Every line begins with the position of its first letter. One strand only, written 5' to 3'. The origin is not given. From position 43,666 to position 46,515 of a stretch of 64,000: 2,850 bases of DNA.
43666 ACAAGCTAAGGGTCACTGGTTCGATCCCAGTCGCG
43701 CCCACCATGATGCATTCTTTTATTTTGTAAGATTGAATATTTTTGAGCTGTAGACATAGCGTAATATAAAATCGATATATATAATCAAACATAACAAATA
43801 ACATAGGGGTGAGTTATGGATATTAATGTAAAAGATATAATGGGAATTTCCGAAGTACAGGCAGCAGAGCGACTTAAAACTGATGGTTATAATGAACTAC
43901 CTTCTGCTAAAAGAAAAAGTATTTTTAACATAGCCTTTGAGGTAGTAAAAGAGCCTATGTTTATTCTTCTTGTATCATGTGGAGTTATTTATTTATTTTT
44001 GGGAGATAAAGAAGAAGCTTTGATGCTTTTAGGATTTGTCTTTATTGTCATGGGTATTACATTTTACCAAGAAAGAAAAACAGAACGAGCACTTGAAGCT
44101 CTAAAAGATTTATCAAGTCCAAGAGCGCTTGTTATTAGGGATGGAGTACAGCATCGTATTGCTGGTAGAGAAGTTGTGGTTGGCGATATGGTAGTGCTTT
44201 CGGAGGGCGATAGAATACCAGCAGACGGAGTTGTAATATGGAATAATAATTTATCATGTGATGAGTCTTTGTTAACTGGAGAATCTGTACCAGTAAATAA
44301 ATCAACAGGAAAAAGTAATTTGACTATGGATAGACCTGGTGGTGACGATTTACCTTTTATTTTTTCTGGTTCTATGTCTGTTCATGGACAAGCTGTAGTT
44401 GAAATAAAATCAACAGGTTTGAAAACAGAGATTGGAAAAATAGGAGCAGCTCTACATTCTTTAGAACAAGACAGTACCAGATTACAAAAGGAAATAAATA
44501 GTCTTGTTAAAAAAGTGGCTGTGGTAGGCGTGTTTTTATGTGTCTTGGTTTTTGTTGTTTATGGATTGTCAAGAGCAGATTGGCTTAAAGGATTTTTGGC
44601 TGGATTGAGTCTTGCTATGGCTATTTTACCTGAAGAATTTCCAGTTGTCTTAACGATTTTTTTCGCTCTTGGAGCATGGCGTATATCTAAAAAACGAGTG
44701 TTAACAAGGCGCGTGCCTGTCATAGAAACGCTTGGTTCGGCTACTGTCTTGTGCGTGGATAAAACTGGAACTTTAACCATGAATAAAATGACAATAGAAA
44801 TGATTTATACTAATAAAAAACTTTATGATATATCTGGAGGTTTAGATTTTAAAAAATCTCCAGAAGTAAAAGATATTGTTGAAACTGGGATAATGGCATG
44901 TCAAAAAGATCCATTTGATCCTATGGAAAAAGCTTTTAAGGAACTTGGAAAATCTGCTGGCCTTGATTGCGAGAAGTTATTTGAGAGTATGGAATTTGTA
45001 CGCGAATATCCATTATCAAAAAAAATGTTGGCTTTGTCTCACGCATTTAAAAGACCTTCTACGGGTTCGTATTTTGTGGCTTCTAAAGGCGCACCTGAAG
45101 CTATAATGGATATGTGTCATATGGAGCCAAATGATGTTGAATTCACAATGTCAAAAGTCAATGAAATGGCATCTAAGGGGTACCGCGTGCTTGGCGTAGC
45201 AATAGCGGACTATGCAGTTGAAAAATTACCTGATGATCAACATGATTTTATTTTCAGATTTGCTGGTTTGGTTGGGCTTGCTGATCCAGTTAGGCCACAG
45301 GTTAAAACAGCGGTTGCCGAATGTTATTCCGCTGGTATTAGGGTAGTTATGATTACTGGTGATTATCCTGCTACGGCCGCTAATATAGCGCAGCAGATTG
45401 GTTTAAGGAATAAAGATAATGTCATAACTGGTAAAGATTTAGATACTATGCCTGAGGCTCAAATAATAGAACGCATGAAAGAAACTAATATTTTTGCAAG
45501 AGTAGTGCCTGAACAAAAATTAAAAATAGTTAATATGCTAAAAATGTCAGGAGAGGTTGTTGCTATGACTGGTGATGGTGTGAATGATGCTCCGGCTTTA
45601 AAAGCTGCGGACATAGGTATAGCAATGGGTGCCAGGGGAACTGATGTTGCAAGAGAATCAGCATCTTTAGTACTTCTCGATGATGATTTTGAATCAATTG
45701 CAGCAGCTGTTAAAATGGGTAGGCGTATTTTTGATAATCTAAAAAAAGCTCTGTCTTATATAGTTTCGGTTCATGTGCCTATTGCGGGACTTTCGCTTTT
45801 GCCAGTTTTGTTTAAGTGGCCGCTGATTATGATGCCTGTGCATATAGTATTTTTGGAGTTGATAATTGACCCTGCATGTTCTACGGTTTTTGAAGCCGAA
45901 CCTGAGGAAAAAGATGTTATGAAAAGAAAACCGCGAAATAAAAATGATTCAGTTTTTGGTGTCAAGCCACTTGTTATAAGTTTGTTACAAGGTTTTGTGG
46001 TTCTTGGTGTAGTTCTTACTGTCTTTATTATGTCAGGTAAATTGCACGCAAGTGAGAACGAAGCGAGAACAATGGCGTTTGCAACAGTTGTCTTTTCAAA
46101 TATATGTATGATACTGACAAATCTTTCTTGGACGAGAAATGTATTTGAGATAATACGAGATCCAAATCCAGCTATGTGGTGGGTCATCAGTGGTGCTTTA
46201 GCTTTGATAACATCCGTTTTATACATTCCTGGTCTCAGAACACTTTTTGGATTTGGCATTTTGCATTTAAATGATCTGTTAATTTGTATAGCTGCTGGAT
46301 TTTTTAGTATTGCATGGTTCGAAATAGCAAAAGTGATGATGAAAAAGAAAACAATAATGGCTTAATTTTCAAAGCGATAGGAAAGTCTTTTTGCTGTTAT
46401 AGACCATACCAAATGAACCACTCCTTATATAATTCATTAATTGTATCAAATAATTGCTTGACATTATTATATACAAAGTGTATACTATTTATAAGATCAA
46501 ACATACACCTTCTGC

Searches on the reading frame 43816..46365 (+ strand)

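Call 44: search_protein_families(library=pfam, proteins=[window:43816-46365:+], max_evalue=0.001)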
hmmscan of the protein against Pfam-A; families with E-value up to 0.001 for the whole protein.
window:43816-46365:+ (849 aa): 7 families
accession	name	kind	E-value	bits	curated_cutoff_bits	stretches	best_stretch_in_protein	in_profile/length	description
PF00122.25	E1-E2_ATPase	-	3.8e-43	147.6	28.1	1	99-293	2-181/181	E1-E2 ATPase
PF00689.26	Cation_ATPase_C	-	6.4e-40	137.2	27.3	1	669-840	1-174/175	Cation transporting ATPase, C-terminus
PF00702.32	Hydrolase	-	4.7e-19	70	26.4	1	311-599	3-191/191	haloacid dehalogenase-like hydrolase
PF00690.31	Cation_ATPase_N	-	3.1e-09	36.8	20.4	1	9-58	19-68/69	Cation transporter/ATPase, N-terminus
PF08282.18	Hydrolase_3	-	2.9e-06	27.6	20.9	1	570-631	194-254/255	haloacid dehalogenase-like hydrolase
PF13246.12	Cation_ATPase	-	4.3e-05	23.9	21.7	1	368-435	22-89/91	Cation transport ATPase (P-type)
PF12710.13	HAD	-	0.00025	21.9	27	1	468-596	62-189/189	haloacid dehalogenase-like hydrolase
